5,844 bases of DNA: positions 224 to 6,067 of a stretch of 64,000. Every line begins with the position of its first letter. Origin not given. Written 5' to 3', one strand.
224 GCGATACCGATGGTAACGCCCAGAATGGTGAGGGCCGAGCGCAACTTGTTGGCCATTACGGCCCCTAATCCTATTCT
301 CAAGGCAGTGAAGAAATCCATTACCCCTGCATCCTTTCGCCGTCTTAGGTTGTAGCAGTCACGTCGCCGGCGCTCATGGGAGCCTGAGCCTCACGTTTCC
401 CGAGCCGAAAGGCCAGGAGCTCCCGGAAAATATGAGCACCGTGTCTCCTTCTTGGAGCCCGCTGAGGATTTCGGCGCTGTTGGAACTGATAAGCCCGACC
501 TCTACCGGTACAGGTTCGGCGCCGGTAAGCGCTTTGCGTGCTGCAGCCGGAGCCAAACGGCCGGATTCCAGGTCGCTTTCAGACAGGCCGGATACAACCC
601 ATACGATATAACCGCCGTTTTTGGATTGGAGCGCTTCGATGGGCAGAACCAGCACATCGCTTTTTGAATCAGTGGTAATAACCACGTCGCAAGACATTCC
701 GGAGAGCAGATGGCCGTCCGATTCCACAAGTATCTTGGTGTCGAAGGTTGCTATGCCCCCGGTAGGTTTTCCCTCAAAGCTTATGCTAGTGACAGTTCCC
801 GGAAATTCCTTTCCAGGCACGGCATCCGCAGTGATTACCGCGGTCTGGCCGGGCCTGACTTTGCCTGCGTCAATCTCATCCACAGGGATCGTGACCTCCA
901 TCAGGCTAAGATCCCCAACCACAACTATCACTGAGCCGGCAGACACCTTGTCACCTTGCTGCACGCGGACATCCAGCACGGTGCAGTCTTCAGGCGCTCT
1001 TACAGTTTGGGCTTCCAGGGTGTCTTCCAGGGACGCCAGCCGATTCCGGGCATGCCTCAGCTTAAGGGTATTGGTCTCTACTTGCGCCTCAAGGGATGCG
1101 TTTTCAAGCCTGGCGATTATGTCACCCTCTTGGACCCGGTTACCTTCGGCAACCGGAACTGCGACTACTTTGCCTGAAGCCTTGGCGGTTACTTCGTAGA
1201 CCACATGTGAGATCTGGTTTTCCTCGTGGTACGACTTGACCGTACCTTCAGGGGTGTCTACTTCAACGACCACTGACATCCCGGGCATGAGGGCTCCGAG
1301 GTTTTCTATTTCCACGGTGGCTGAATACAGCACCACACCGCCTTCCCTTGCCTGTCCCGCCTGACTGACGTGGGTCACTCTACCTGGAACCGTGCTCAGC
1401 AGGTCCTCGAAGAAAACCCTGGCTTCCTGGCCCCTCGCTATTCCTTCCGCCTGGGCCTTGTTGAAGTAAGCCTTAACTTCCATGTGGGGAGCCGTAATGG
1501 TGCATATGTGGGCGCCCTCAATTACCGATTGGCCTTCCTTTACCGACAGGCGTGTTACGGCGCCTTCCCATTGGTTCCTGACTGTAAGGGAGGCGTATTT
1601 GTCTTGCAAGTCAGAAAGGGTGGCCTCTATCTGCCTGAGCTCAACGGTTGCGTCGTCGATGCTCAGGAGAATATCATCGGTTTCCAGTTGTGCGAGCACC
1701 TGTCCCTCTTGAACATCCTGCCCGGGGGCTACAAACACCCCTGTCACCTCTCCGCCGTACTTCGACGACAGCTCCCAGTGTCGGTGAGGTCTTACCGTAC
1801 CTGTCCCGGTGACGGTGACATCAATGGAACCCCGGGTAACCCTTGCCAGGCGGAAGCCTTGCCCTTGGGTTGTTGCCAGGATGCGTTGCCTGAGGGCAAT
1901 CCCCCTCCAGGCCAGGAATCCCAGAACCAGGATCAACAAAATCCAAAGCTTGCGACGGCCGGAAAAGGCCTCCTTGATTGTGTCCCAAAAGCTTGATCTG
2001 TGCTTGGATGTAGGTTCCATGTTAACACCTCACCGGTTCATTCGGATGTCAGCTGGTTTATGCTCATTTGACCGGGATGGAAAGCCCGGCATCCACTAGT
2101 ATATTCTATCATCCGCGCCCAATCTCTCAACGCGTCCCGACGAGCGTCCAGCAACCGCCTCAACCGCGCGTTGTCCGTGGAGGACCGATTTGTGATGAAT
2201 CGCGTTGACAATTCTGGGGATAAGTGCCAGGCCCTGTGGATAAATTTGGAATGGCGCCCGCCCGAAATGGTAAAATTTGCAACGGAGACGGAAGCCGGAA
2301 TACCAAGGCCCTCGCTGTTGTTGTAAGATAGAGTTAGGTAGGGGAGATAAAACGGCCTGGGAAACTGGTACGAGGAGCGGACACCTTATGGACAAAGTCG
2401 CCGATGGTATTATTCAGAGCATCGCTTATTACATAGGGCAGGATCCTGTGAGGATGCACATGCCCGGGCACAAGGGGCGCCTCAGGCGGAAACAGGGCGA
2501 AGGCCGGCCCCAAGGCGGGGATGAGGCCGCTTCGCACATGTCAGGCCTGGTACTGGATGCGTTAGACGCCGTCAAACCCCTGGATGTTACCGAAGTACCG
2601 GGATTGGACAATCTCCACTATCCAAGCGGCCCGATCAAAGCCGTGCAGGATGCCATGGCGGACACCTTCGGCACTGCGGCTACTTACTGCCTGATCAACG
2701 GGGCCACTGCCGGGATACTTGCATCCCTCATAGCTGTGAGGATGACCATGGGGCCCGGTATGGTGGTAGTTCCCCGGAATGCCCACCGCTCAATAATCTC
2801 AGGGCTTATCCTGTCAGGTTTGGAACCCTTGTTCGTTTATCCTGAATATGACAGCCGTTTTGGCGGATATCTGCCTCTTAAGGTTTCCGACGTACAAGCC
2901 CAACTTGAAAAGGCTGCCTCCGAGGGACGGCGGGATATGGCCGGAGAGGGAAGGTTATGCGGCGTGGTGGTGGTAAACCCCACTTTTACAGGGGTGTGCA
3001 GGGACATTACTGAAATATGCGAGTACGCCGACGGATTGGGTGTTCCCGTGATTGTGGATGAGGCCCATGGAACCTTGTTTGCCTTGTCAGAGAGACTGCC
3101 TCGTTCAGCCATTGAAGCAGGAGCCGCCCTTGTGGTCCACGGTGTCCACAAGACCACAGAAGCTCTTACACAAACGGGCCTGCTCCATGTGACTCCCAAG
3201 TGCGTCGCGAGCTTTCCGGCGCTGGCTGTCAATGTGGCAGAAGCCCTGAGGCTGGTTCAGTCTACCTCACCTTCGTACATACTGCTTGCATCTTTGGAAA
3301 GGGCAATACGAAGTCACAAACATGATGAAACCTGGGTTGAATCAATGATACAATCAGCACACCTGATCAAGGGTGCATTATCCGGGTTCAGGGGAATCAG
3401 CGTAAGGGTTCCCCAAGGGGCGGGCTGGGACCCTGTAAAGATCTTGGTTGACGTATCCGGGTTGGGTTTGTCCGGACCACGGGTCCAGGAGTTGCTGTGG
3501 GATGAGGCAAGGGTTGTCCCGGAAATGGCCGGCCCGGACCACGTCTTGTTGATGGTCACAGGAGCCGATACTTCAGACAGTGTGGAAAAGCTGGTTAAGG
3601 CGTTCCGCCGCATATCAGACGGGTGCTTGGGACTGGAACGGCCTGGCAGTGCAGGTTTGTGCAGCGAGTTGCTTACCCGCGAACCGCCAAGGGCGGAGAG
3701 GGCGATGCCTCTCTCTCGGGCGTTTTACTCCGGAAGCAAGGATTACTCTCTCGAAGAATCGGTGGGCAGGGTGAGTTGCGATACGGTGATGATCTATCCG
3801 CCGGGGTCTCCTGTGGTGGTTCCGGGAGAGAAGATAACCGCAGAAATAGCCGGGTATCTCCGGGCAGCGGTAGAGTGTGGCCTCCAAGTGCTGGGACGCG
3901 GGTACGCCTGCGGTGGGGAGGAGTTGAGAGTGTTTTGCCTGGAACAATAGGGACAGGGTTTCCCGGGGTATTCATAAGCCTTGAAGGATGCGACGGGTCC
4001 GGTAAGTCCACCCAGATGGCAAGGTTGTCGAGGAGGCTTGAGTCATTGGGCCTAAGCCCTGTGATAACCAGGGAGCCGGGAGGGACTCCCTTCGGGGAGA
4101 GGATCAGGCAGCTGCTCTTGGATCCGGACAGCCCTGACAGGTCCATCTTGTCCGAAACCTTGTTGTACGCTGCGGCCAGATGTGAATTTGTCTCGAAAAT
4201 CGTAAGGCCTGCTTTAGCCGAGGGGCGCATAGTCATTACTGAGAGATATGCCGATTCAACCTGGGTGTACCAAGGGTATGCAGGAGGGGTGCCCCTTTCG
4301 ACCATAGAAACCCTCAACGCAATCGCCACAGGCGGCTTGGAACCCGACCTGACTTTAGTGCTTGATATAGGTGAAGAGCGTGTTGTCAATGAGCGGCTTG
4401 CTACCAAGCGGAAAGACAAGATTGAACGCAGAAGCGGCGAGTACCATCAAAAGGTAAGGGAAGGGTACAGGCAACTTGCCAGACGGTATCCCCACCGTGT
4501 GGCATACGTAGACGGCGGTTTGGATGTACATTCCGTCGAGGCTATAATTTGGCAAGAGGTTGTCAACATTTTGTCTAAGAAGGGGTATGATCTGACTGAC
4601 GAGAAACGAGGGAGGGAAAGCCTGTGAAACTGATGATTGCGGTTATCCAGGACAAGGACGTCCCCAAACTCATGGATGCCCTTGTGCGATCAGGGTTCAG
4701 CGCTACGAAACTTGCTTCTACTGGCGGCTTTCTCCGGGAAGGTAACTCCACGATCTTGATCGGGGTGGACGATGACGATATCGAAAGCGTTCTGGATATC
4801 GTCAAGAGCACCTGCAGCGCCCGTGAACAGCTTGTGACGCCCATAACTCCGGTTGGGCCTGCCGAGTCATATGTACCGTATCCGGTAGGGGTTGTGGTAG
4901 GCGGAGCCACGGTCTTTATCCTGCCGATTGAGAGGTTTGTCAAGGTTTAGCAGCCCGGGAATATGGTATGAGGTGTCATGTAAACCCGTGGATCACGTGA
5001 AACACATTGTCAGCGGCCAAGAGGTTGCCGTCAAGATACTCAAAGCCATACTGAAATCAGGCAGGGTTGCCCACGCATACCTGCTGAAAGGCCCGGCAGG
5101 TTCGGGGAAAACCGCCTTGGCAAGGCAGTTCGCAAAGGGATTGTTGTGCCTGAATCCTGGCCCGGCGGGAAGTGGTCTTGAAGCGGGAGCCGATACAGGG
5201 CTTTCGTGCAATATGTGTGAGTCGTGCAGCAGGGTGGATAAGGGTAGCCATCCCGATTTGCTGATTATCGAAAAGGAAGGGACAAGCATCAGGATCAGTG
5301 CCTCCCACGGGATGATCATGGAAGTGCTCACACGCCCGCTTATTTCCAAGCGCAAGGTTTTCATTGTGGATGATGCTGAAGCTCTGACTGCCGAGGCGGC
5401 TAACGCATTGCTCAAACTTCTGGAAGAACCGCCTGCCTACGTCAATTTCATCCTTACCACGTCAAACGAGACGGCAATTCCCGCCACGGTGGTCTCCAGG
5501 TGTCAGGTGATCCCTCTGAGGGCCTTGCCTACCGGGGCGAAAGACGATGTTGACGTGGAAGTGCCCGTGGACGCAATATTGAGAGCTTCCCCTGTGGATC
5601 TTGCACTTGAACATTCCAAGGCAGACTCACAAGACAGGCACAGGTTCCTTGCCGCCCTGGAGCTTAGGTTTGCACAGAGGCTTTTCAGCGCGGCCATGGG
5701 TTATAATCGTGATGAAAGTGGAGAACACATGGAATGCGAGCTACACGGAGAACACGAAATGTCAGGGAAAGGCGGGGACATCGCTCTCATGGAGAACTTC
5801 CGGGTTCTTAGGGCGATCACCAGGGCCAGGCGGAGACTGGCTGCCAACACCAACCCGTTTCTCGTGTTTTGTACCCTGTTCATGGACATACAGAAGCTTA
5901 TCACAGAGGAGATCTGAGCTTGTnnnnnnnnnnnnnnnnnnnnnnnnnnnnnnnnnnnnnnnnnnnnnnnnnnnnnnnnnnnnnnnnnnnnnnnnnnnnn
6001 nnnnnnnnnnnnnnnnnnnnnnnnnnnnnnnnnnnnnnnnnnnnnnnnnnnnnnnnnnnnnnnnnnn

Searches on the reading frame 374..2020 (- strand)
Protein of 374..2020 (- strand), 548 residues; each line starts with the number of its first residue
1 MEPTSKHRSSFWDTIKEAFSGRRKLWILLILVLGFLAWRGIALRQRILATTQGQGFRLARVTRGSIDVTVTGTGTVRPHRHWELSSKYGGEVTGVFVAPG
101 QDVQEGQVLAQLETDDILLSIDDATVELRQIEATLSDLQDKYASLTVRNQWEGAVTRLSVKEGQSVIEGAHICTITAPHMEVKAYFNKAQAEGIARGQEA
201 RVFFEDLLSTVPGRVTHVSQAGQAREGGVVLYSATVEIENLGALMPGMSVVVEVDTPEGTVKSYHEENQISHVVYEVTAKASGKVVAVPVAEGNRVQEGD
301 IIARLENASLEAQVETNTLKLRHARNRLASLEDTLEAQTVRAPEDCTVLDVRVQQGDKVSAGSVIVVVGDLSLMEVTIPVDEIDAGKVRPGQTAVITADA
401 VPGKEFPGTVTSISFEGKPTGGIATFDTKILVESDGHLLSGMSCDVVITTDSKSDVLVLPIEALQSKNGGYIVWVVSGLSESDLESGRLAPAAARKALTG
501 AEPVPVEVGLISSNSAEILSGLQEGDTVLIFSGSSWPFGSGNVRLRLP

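Call 19: search_protein_families(library=pfam, proteins=[window:374-2020:-], max_evalue=0.00001)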
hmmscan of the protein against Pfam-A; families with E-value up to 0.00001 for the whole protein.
window:374-2020:- (548 aa): 4 families
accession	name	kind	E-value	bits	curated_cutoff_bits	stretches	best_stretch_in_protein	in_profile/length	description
PF13437.12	HlyD_3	-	9.5e-27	94.3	22.2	2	339-433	1-96/106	HlyD family secretion protein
PF16576.10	HlyD_D23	-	5.6e-25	88.3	30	1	327-414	98-185/214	Barrel-sandwich domain of CusB or HlyD membrane-fusion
PF13533.13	Biotin_lipoyl_2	-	1.7e-16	60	29.8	1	277-306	3-32/32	Biotin-lipoyl like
PF00364.28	Biotin_lipoyl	-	9.1e-16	57.9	22.1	0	275-305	43-73/73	Biotin-requiring enzyme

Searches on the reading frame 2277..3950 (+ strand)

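Call 19: search_protein_families(library=pfam, proteins=[window:2277-3950:+], max_evalue=0.00001)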
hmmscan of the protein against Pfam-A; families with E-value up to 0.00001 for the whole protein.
window:2277-3950:+ (557 aa): 3 families
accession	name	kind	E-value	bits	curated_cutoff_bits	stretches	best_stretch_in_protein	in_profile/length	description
PF01276.26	OKR_DC_1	-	1.8e-44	152.6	27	1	102-366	49-312/417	Orn/Lys/Arg decarboxylase, major domain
PF03711.20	OKR_DC_1_C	-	1.1e-07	32.6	24.2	1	490-534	66-113/132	Orn/Lys/Arg decarboxylase, C-terminal domain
PF00155.27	Aminotran_1_2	-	3.1e-06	27.1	19.7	1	115-294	38-221/361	Aminotransferase class I and II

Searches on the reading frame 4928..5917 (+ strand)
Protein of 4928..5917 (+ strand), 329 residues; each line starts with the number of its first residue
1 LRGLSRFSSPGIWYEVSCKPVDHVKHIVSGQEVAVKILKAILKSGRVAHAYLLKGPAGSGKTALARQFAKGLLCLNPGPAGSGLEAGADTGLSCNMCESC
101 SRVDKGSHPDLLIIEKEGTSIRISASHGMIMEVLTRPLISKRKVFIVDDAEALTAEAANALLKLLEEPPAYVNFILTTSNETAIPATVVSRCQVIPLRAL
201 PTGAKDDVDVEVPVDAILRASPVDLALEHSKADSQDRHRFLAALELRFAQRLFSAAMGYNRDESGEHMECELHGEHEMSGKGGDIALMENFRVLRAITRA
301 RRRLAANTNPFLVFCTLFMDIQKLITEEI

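Call 19: search_protein_families(library=pfam, proteins=[window:4928-5917:+], max_evalue=0.00001)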
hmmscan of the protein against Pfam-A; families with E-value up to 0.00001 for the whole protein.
window:4928-5917:+ (329 aa): 4 families
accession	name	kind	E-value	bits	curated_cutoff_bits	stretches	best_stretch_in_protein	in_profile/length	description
PF13177.12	DNA_pol3_delta2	-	4.3e-47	160.5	27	1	31-199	2-159/161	DNA polymerase III, delta subunit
PF00004.35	AAA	-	4.6e-07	30.8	21.2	1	52-194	2-125/131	ATPase family associated with various cellular activities (AAA)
PF13401.12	AAA_22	-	4.1e-06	27.6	27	0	51-177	8-121/130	AAA domain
PF13191.12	AAA_16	-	4.7e-06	27.6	32.6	0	36-70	10-46/167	AAA ATPase domain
